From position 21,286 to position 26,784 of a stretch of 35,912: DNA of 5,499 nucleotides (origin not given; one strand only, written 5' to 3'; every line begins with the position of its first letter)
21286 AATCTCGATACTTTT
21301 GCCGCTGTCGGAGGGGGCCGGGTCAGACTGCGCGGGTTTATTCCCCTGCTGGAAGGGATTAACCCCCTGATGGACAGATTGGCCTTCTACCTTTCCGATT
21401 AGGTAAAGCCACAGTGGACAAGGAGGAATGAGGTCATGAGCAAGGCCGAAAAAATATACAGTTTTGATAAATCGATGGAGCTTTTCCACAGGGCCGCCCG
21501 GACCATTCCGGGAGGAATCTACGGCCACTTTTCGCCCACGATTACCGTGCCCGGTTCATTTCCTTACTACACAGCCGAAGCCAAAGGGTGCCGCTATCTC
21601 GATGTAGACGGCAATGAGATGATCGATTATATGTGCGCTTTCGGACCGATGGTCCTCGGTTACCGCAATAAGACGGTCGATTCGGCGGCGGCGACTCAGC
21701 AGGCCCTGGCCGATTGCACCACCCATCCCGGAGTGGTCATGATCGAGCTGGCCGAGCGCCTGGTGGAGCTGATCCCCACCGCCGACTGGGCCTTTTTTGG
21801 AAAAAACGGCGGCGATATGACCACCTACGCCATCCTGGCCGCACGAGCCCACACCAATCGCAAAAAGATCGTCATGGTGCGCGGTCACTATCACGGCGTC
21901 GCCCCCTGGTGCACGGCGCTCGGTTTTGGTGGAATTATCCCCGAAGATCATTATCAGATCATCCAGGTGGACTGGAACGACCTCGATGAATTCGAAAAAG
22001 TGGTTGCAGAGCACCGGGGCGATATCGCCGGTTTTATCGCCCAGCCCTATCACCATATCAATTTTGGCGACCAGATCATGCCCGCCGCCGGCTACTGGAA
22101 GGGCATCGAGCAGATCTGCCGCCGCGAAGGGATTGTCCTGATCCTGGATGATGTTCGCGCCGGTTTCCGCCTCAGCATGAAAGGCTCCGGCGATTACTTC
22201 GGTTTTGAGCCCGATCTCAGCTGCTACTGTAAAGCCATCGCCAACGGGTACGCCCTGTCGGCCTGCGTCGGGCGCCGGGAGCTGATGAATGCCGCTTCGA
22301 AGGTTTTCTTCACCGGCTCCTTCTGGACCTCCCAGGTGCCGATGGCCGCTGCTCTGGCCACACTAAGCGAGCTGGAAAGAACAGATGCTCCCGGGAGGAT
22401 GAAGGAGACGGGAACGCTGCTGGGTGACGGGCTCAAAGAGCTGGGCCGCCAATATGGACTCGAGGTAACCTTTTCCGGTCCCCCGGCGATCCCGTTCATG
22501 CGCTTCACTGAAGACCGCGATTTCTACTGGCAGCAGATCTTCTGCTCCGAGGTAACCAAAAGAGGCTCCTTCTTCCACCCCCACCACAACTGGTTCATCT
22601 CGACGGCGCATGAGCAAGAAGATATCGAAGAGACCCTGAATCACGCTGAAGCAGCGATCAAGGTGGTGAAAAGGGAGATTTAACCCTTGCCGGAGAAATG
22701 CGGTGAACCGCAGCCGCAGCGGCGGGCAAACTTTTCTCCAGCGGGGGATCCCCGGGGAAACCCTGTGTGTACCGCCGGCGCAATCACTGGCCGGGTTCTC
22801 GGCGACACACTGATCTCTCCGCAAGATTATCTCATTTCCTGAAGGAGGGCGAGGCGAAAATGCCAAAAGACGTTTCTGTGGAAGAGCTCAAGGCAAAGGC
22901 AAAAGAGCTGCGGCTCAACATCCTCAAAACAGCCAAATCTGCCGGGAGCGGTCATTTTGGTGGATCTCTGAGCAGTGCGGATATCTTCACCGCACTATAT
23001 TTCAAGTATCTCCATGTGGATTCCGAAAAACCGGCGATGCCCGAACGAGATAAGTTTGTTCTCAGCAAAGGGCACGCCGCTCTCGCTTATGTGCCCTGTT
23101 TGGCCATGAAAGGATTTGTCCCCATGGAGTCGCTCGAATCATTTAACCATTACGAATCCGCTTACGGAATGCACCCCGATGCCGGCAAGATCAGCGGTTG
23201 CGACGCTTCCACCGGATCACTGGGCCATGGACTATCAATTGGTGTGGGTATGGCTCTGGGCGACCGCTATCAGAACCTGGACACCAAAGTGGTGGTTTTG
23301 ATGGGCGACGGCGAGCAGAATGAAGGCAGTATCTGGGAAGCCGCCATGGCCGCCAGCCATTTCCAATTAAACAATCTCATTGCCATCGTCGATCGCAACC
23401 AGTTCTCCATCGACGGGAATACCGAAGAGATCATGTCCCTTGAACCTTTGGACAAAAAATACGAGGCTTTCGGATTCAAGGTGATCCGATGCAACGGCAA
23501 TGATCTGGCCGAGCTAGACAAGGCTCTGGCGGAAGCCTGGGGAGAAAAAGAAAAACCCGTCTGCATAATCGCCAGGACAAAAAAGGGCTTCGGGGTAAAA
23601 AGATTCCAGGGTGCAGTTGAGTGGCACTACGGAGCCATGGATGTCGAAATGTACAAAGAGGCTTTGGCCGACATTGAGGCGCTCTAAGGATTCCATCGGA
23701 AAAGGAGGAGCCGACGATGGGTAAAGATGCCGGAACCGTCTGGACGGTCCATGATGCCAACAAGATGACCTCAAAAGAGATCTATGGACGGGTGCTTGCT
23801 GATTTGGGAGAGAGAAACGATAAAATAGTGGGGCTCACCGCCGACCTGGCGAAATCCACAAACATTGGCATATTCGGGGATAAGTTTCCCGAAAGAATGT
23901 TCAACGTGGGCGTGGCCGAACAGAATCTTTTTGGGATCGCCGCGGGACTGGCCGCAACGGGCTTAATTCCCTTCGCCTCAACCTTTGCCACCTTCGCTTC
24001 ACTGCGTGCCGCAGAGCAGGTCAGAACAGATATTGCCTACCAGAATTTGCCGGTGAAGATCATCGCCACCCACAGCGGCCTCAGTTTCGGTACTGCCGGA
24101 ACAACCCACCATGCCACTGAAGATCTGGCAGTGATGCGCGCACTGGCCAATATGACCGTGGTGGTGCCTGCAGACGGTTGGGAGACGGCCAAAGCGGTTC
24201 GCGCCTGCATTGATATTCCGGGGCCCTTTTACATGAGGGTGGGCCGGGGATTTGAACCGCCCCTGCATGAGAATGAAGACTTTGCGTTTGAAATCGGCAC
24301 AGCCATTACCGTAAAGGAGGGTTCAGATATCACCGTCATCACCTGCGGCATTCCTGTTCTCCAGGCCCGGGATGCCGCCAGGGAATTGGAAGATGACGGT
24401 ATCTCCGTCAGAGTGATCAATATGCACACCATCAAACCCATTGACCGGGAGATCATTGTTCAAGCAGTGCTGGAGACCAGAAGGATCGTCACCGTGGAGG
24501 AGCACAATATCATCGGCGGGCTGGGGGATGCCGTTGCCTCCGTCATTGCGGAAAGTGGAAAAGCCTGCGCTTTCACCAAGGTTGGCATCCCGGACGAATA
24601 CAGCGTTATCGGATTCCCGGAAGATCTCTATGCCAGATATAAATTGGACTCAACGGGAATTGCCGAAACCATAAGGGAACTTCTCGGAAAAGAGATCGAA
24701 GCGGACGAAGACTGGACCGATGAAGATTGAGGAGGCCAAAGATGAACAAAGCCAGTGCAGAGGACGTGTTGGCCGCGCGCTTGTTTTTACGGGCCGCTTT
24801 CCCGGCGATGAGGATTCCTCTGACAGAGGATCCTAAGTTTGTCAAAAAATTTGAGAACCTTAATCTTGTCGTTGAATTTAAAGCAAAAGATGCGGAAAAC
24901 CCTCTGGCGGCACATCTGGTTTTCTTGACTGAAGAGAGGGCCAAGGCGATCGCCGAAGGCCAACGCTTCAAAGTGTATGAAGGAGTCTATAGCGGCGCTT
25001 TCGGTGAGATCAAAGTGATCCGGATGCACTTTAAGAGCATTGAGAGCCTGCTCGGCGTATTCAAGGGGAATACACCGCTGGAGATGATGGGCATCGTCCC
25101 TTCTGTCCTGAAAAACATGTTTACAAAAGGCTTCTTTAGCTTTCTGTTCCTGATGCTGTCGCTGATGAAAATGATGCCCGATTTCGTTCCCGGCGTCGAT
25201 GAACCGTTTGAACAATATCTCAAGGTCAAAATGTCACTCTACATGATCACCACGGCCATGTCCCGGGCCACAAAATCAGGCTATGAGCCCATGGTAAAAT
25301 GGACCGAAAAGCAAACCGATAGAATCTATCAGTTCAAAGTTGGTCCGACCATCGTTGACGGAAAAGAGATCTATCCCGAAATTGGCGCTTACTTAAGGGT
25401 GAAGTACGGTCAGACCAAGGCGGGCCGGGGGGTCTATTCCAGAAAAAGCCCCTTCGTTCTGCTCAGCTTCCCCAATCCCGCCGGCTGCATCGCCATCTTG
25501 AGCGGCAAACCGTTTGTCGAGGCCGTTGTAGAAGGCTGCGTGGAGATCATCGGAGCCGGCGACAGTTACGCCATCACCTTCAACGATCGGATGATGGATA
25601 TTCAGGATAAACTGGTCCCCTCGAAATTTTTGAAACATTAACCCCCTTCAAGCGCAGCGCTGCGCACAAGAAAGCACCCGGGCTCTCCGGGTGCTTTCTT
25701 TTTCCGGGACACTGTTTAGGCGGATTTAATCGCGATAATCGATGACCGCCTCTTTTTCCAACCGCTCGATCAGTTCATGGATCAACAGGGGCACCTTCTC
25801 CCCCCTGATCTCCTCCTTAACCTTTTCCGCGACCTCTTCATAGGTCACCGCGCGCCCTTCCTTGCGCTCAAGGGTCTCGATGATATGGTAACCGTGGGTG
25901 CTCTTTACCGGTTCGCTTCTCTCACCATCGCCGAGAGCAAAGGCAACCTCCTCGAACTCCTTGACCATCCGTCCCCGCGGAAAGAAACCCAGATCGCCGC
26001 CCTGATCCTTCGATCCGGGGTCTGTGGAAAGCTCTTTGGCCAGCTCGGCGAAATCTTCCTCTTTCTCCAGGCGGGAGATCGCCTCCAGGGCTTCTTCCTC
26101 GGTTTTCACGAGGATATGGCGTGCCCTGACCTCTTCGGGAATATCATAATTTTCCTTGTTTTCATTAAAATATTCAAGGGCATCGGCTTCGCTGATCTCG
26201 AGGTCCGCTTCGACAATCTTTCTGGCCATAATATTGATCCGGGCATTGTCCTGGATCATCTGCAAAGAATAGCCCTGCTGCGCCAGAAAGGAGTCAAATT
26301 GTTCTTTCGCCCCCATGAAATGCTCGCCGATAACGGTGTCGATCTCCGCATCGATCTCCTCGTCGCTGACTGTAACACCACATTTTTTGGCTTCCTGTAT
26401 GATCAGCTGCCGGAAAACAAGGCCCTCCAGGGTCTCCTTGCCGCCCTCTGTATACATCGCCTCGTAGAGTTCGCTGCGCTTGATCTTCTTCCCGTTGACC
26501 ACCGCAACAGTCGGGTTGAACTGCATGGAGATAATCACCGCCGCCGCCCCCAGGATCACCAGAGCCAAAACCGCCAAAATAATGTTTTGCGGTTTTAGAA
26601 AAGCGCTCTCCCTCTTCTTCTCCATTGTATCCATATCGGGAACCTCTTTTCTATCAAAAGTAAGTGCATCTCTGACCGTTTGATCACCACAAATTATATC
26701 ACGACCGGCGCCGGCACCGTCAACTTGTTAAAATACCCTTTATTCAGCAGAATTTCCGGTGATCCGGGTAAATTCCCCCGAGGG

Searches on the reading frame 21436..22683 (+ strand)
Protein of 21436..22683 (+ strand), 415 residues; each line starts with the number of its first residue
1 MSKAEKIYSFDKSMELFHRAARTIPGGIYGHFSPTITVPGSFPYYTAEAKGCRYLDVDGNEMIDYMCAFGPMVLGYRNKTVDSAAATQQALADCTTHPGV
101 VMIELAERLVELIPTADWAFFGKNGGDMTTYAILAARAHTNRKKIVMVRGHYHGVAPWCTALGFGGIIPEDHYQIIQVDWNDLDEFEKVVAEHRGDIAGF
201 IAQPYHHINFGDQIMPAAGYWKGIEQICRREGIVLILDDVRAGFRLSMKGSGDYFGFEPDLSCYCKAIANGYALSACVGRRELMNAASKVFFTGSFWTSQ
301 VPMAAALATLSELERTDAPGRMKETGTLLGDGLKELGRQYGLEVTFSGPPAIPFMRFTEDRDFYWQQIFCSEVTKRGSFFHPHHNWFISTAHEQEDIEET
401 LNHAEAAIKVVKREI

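Call 35: search_protein_families(library=pfam, proteins=[window:21436-22683:+], max_evalue=0.00001)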
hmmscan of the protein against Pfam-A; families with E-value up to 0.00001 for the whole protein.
window:21436-22683:+ (415 aa): 1 family
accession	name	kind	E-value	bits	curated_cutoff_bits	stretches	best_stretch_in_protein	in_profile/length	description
PF00202.27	Aminotran_3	-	3.9e-38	131.6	30.5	1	43-340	10-333/403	Aminotransferase class-III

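Call 37: search_protein_families(library=ncbifam, proteins=[window:21436-22683:+], max_evalue=0.00001)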
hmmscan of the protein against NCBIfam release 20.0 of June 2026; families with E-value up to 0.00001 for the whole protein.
window:21436-22683:+ (415 aa): 68 families (the best 25 are shown)
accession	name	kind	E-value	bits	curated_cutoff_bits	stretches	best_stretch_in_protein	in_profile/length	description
NF041362.1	GntE_guanitoxin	equivalog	2e-65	221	525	2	172-401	183-426/426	guanitoxin biosynthesis PLP-dependent transaminase GntE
NF000818.0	PRK00062.1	subfamily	1.4e-64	218.3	398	1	11-411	4-427/429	glutamate-1-semialdehyde 2,1-aminomutase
TIGR00713.1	hemL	equivalog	2.9e-62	210.7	527.3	1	12-409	1-421/423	glutamate-1-semialdehyde 2,1-aminomutase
NF004856.0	PRK06209.1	equivalog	7.5e-62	209.3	486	1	8-413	6-418/450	glutamate-1-semialdehyde 2,1-aminomutase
NF009055.0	PRK12389.1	equivalog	2e-50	171.7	637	1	9-412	2-429/431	glutamate-1-semialdehyde 2,1-aminomutase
NF004426.0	PRK05769.1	equivalog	5.9e-33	114.3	552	2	186-340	213-362/441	acetyl ornithine aminotransferase family protein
NF005993.0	PRK08117.1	subfamily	4e-32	111.4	574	2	195-341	206-351/433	aspartate aminotransferase family protein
NF004714.0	PRK06058.1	subfamily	1.2e-31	109.9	639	2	197-339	224-365/447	4-aminobutyrate--2-oxoglutarate transaminase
TIGR00700.1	GABAtrnsam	equivalog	1.6e-30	106.1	506.65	2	211-336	210-336/420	4-aminobutyrate--2-oxoglutarate transaminase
NF006368.0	PRK08593.1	equivalog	4.3e-28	98.1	570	2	214-340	225-352/448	aspartate aminotransferase family protein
NF005376.0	PRK06918.1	equivalog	1.8e-27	95.8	676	2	210-342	231-364/451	4-aminobutyrate--2-oxoglutarate transaminase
NF006228.0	PRK08360.1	equivalog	2.3e-27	95.7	608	2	212-340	218-347/443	aspartate aminotransferase family protein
NF001864.0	PRK00615.1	equivalog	6.6e-27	94.1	706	1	10-397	4-415/433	glutamate-1-semialdehyde aminotransferase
NF005453.0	PRK07046.1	subfamily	6e-26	91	425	1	12-343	29-371/453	transaminase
NF004718.0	PRK06062.1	subfamily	1.8e-25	89.4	472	2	214-339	233-363/454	hypothetical protein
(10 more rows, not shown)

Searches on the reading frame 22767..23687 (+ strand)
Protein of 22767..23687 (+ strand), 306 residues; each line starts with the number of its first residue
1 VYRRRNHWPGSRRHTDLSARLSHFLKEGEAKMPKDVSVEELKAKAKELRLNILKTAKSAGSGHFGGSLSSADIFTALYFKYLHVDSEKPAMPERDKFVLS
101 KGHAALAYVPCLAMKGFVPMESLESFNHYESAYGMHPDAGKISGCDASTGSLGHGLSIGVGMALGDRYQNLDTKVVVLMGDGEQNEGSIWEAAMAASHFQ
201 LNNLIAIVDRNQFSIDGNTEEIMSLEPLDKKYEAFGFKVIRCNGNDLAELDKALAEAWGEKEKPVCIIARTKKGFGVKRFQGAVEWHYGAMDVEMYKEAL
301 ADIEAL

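Call 35: search_protein_families(library=pfam, proteins=[window:22767-23687:+], max_evalue=0.00001)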
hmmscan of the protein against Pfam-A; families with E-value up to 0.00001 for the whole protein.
window:22767-23687:+ (306 aa): 4 families
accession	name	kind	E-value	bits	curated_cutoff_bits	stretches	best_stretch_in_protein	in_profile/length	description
PF00456.26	Transketolase_N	-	1.1e-49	169.7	22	1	45-291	6-263/334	Transketolase, thiamine diphosphate binding domain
PF13292.11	DXP_synthase_N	-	7.9e-12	45.5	21.2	1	34-219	11-179/274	1-deoxy-D-xylulose-5-phosphate synthase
PF00676.26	E1_dh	-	7.4e-11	42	22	1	148-257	99-207/300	Dehydrogenase E1 component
PF02775.26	TPP_enzyme_C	-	3.3e-06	27.4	21.9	0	147-268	25-150/151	Thiamine pyrophosphate enzyme, C-terminal TPP binding domain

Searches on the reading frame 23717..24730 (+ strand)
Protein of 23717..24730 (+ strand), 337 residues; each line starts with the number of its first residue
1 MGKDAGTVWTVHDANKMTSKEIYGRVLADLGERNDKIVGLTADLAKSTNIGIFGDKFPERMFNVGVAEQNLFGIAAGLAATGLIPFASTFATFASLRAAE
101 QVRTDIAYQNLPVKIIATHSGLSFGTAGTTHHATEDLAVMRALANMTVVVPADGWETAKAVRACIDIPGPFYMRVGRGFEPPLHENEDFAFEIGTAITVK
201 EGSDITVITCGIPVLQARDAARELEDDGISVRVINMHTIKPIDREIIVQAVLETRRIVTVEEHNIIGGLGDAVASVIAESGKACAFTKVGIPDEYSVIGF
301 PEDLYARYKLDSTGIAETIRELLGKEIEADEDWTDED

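Call 35: search_protein_families(library=pfam, proteins=[window:23717-24730:+], max_evalue=0.00001)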
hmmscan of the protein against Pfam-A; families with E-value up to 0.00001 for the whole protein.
window:23717-24730:+ (337 aa): 2 families
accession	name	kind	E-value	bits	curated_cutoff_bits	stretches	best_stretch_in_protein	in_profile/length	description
PF02779.29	Transket_pyr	-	1.1e-42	146.1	27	1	16-177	2-169/174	Transketolase, pyrimidine binding domain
PF02780.25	Transketolase_C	-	2.2e-29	102.3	25.9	1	194-315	1-124/124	Transketolase, C-terminal domain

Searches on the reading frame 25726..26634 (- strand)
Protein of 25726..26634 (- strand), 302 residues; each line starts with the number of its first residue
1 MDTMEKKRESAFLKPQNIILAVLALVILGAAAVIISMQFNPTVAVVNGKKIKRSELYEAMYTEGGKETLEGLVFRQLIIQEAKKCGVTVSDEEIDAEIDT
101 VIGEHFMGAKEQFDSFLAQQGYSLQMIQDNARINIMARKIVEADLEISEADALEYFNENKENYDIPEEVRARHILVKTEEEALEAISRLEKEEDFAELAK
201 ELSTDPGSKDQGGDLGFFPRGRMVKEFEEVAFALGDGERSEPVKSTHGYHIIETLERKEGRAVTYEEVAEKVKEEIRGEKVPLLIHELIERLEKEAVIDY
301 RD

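Call 36: search_protein_families(library=pfam, proteins=[window:25726-26634:-], max_evalue=0.00001)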
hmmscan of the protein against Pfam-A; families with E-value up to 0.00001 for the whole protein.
window:25726-26634:- (302 aa): 6 families
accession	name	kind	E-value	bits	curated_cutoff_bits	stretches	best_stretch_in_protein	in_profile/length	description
PF13616.12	Rotamase_3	-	1.8e-23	83.7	22.5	1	165-258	12-116/116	PPIC-type PPIASE domain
PF00639.27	Rotamase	-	1.7e-21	77.4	21.7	1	177-253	17-94/97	PPIC-type PPIASE domain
PF13145.12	Rotamase_2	-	1.7e-16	61.6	27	1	147-269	1-120/121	PPIC-type PPIASE domain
PF13624.11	SurA_N_3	-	2.6e-13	50.5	27.2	1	66-140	85-161/162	SurA-like N-terminal domain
PF13623.11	SurA_N_2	-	2.3e-10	41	28.5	0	66-115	87-138/145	SurA-like N-terminal domain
PF09312.16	SurA_N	-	2.5e-08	34.5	30.8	1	67-139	45-116/118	SurA N-terminal domain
